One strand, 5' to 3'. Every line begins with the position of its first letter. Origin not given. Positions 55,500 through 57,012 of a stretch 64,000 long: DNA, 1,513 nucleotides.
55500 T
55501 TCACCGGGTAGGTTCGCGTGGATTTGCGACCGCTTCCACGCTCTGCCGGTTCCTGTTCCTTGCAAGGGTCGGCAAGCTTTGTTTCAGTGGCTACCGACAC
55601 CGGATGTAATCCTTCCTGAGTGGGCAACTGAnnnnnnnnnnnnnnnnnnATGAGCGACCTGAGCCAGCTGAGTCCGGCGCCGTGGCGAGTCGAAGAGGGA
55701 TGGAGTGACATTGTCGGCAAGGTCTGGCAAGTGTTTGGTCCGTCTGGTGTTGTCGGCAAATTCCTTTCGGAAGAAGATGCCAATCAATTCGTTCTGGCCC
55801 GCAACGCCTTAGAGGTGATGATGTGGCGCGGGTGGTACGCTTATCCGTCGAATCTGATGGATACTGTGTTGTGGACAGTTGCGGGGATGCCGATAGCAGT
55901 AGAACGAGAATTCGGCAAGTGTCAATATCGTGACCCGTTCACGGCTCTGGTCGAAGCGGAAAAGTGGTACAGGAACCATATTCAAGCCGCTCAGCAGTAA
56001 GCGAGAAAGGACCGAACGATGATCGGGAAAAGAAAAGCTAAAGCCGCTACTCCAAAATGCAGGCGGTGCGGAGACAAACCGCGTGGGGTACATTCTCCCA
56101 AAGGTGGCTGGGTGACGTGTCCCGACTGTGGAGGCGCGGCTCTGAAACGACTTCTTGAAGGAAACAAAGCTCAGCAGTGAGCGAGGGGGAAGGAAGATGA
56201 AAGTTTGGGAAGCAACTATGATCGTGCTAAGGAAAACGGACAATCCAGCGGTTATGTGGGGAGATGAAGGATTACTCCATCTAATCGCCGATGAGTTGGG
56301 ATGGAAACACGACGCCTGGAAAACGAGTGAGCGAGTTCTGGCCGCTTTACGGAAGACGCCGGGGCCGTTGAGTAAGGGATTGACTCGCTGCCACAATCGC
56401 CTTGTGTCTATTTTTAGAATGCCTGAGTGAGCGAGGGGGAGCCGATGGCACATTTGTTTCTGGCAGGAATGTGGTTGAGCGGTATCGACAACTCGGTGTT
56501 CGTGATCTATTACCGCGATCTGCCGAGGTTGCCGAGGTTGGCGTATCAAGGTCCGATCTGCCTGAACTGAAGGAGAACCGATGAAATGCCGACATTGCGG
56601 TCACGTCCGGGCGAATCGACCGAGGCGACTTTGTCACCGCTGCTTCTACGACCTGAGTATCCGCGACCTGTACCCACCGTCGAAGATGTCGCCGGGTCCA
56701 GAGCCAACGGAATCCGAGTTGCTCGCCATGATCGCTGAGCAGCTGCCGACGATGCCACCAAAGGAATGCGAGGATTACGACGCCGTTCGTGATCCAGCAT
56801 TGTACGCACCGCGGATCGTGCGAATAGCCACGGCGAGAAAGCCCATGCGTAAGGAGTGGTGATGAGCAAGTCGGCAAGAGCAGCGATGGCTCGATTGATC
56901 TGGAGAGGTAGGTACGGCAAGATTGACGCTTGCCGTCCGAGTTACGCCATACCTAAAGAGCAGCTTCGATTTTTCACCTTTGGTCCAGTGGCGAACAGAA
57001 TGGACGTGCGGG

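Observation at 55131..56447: Array of five conserved stop-RBS-start junction repeats delimiting a string of mini gene cassettes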

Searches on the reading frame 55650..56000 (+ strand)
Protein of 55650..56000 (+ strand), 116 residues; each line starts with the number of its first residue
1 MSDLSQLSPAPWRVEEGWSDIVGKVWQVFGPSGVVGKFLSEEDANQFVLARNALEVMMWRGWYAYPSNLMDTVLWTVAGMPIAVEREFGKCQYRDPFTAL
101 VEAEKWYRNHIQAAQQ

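Call 11: search_protein_families(library=pfam, proteins=[window:55650-56000:+], max_evalue=0.1)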
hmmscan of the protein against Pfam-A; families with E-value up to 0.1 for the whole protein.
window:55650-56000:+ (116 aa): 1 family
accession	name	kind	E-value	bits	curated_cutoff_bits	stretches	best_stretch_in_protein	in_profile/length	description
PF16447.10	DUF5044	-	0.012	15.9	25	1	27-84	16-68/178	Domain of unknown function (DUF5044)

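Call 12: search_protein_families(library=phrogs, proteins=[window:55650-56000:+], max_evalue=0.01)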
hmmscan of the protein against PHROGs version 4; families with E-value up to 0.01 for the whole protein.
window:55650-56000:+ (116 aa): 0 families

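Call 13: find_related_loci(query=window:55650-56000:+, collection=viral_contigs, flank=6000)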
Query window:55650-56000:+ (116 aa) in viral_contigs; peptide patterns used: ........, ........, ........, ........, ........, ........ (x = any residue, [..] = any of these).
3 stretches matched a pattern, but none encodes a relative of the query by tblastn (E <= 1e-3).

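Call 15: find_encoding_contigs(protein=window:55650-56000:+, flank=10000, max_places=10)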
Protein window:55650-56000:+ (116 aa): 6 contigs read that carry it; 1 place shown.
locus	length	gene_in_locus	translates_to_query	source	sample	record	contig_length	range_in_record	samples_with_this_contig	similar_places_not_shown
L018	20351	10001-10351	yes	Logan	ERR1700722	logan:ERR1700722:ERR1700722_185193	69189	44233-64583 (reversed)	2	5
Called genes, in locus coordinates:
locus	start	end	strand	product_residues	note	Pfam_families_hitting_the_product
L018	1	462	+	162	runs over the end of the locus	PF02945:Endonuclease_7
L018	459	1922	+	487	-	PF00270:DEAD, PF04851:ResIII, PF00271:Helicase_C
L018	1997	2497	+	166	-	-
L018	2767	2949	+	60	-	-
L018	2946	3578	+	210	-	-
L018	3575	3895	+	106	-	-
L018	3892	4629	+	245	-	PF27659:CHP02642 (faint), PF00684:DnaJ_CXXCXGXG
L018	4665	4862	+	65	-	-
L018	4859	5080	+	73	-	-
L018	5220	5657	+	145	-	-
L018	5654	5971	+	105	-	-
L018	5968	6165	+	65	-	-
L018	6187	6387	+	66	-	-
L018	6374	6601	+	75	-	-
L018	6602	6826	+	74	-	-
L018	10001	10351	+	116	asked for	-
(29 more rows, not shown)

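Call 20: find_homologous_proteins(query=window:55650-56000:+, max_evalue=0.001)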
Query window:55650-56000:+ (116 aa): 3 proteins with E <= 0.001 among 3 candidates.
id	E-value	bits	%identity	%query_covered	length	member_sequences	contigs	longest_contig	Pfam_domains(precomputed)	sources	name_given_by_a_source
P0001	1.3e-74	266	100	100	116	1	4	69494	-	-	-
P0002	1.3e-14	72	41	99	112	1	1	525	-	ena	-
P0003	4.1e-10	58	35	95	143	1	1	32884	-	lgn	-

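Call 21: find_encoding_contigs(protein=P0003, flank=10000, max_places=5)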
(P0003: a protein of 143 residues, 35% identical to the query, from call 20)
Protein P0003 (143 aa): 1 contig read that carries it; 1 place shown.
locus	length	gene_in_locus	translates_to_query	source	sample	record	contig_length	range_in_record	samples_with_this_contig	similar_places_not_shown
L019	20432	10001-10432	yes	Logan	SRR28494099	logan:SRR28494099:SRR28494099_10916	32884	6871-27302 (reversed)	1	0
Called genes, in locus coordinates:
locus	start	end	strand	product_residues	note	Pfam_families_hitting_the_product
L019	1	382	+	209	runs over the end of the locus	-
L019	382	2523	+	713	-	PF09250:Prim-Pol, PF08708:PriCT_1, PF13481:AAA_25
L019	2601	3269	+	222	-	-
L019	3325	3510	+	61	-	-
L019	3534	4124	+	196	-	PF13455:MUG113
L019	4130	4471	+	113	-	PF18563:TubC_N (weak)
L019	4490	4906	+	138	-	PF12637:TSCPD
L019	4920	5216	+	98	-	-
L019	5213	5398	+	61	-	-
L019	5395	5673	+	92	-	-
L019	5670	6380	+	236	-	PF04542:Sigma70_r2, PF04545:Sigma70_r4 (weak)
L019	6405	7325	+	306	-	PF02086:MethyltransfD12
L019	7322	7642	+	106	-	-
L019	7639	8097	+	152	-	-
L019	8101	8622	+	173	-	PF18143:HAD_SAK_2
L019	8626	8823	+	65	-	-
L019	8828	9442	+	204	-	PF08281:Sigma70_r4_2 (weak), PF04545:Sigma70_r4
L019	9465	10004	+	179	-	PF12728:HTH_17 (weak)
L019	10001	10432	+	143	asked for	-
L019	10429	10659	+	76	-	-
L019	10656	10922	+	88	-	-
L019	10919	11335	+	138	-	-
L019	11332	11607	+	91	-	-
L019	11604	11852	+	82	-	-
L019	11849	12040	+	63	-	-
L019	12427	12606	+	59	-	-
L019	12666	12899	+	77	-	-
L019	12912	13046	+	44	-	-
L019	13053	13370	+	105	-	PF19800:DUF6283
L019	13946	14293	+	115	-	-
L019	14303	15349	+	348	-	PF02195:ParB_N (weak)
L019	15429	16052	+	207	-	-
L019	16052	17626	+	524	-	-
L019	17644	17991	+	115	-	PF15777:Anti-TRAP (weak)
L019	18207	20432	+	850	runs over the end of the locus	PF06074:Portal_Mu, PF01028:Topoisom_I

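Call 22: find_encoding_contigs(protein=P0002, flank=10000, max_places=5)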
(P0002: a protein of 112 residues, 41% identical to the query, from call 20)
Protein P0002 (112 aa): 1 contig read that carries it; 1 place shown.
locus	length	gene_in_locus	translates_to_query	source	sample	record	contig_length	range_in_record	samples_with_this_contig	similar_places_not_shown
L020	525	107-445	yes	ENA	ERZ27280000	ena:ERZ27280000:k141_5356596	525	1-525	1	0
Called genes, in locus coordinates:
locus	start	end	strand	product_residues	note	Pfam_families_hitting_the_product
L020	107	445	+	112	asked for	-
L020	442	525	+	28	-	?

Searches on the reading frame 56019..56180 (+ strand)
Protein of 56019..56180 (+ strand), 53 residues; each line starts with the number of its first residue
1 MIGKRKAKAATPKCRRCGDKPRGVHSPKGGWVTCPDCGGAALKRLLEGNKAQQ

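Call 11: search_protein_families(library=pfam, proteins=[window:56019-56180:+], max_evalue=0.1)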
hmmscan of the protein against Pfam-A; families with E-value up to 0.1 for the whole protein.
window:56019-56180:+ (53 aa): 9 families
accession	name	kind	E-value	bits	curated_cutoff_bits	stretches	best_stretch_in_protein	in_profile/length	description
PF09723.15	Zn_ribbon_8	-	0.0015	19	34.4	1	13-46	7-41/41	Zinc ribbon domain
PF08271.17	Zn_Ribbon_TF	-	0.013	15.5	29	1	13-38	2-26/43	TFIIB zinc-binding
PF15777.11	Anti-TRAP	-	0.018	15.5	32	1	10-42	12-41/59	Tryptophan RNA-binding attenuator protein inhibitory protein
PF13005.12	zf-IS66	-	0.024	15.5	27.3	0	33-47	3-16/46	zinc-finger binding domain of transposase IS66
PF13248.11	Zn_ribbon_3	-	0.028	14.4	27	0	28-38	13-23/26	zinc-ribbon domain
PF01155.25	HypA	-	0.043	14.3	28.9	1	9-43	68-98/112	Hydrogenase/urease nickel incorporation, metallochaperone, hypA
PF14205.11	Cys_rich_KTR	-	0.068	13.4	25.5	0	31-47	3-19/54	Cysteine-rich KTR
PF24042.1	DUF7351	-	0.071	13.3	31.2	1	13-43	3-33/177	Domain of unknown function (DUF7351)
PF17848.7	Zn_ribbon_ACC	-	0.078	13.6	24.5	0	31-47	1-17/26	Acetyl-CoA carboxylase zinc finger domain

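Call 12: search_protein_families(library=phrogs, proteins=[window:56019-56180:+], max_evalue=0.01)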
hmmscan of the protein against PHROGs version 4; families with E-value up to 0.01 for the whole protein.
window:56019-56180:+ (53 aa): 0 families

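Call 78: search_protein_representatives(protein=window:56019-56180:+)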
Query: 53 residues. Proteins with E-value up to 0.001 (for the whole library): 9; up to 1e-10: 0; up to 1e-30: 0. The best 9 are listed.
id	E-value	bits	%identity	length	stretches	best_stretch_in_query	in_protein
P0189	2.5e-09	52.5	58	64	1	11-46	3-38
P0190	1.3e-06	44.0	67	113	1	8-40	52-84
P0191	2.1e-06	43.3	76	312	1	12-40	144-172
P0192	8.0e-06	41.5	47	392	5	20-36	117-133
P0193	2.5e-05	40.0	68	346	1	11-38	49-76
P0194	2.7e-05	39.9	69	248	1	12-40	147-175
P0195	2.9e-05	39.8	66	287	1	12-40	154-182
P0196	3.0e-05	39.7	62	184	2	10-40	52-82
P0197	2.4e-04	36.9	56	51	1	7-40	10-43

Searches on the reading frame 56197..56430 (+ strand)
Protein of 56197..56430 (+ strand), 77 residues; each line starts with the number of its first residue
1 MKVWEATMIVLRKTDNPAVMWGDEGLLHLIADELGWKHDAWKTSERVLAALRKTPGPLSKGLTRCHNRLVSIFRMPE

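Call 11: search_protein_families(library=pfam, proteins=[window:56197-56430:+], max_evalue=0.1)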
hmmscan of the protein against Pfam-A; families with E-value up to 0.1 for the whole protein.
window:56197-56430:+ (77 aa): 1 family
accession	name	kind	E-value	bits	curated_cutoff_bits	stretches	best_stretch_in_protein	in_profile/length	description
PF05180.17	zf-DNL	-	0.019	15.4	27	1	27-50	37-60/64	DNL zinc finger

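Call 12: search_protein_families(library=phrogs, proteins=[window:56197-56430:+], max_evalue=0.01)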
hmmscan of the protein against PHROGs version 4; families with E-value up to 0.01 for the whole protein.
window:56197-56430:+ (77 aa): 0 families

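Call 70: find_homologous_proteins(query=window:56197-56430:+, max_evalue=0.001)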
Query window:56197-56430:+ (77 aa): 56 proteins with E <= 0.001 among 56 candidates.
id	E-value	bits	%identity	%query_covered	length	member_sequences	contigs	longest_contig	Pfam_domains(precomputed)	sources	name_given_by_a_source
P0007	3.1e-46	172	100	100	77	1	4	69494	-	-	-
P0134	2.3e-28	115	73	99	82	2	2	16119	-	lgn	-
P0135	2.8e-28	115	71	100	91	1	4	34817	-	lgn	-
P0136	2.8e-28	115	70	99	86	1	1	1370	-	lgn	-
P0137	5.6e-28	114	70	99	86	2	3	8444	-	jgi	-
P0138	7.5e-28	114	70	99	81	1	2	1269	-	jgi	-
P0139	1.6e-27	113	66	100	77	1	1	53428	-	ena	-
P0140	7.3e-27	111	67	100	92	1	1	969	-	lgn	-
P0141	1.7e-26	109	68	99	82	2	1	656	-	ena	-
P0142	3.4e-26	109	69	100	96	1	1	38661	-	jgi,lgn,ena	-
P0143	3.6e-26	108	69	100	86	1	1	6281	-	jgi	jgi:hypothetical protein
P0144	9.2e-26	107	68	100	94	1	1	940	-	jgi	jgi:hypothetical protein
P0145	1.1e-25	107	68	100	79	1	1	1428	-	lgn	-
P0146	1.8e-25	106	67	100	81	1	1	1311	-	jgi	jgi:hypothetical protein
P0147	4.7e-25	105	65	97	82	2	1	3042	-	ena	-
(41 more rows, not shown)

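Call 72: find_encoding_contigs(protein=P0135, flank=10000, max_places=4)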
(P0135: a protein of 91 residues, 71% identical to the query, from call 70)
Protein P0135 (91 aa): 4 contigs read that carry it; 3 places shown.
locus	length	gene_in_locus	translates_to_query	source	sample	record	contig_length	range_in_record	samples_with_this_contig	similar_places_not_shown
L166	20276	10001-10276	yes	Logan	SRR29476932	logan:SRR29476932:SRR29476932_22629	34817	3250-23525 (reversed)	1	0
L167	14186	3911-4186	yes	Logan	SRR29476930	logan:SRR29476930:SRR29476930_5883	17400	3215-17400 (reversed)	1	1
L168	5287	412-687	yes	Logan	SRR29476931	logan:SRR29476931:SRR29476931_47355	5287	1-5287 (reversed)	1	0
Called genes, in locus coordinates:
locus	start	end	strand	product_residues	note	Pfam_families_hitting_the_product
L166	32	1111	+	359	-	PF07505:DUF5131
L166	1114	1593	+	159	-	-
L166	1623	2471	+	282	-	-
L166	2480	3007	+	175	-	-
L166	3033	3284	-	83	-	-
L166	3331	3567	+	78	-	-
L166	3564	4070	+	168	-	PF18143:HAD_SAK_2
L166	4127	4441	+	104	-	-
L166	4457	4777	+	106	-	-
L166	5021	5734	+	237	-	-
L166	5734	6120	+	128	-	-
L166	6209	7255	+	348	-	PF07505:DUF5131 (weak)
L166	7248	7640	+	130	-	PF24746:DUF7694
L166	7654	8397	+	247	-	PF05050:Methyltransf_21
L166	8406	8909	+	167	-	-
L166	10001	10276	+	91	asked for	-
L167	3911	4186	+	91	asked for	-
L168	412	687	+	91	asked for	-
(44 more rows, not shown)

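Call 73: find_encoding_contigs(protein=P0134, flank=10000, max_places=3)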
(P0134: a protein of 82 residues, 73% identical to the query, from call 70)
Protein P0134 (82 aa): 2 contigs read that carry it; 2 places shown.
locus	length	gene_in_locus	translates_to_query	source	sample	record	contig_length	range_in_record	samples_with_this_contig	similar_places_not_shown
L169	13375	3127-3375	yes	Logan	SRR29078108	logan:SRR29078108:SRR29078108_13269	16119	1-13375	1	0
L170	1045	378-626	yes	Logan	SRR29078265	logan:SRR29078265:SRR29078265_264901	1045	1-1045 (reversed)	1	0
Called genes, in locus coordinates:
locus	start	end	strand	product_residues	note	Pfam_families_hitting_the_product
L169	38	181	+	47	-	-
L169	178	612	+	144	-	-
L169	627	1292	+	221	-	-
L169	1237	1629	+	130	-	PF02599:CsrA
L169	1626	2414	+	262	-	PF02739:5_3_exonuc_N, PF01367:5_3_exonuc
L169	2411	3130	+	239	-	-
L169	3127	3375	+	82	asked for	-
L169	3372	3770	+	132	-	PF05866:RusA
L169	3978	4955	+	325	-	-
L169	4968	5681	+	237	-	PF03592:Terminase_2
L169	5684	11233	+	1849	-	-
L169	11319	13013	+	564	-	-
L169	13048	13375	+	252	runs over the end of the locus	-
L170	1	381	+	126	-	?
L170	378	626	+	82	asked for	-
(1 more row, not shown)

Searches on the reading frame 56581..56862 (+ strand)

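Call 11: search_protein_families(library=pfam, proteins=[window:56581-56862:+], max_evalue=0.1)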
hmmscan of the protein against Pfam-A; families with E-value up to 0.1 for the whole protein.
window:56581-56862:+ (93 aa): 1 family
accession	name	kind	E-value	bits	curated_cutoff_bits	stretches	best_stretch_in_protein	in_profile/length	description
PF18912.6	DZR_2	-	0.068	13.5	27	0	2-26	9-33/56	Double zinc ribbon domain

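Call 12: search_protein_families(library=phrogs, proteins=[window:56581-56862:+], max_evalue=0.01)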
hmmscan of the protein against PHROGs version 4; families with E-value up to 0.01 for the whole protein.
window:56581-56862:+ (93 aa): 0 families
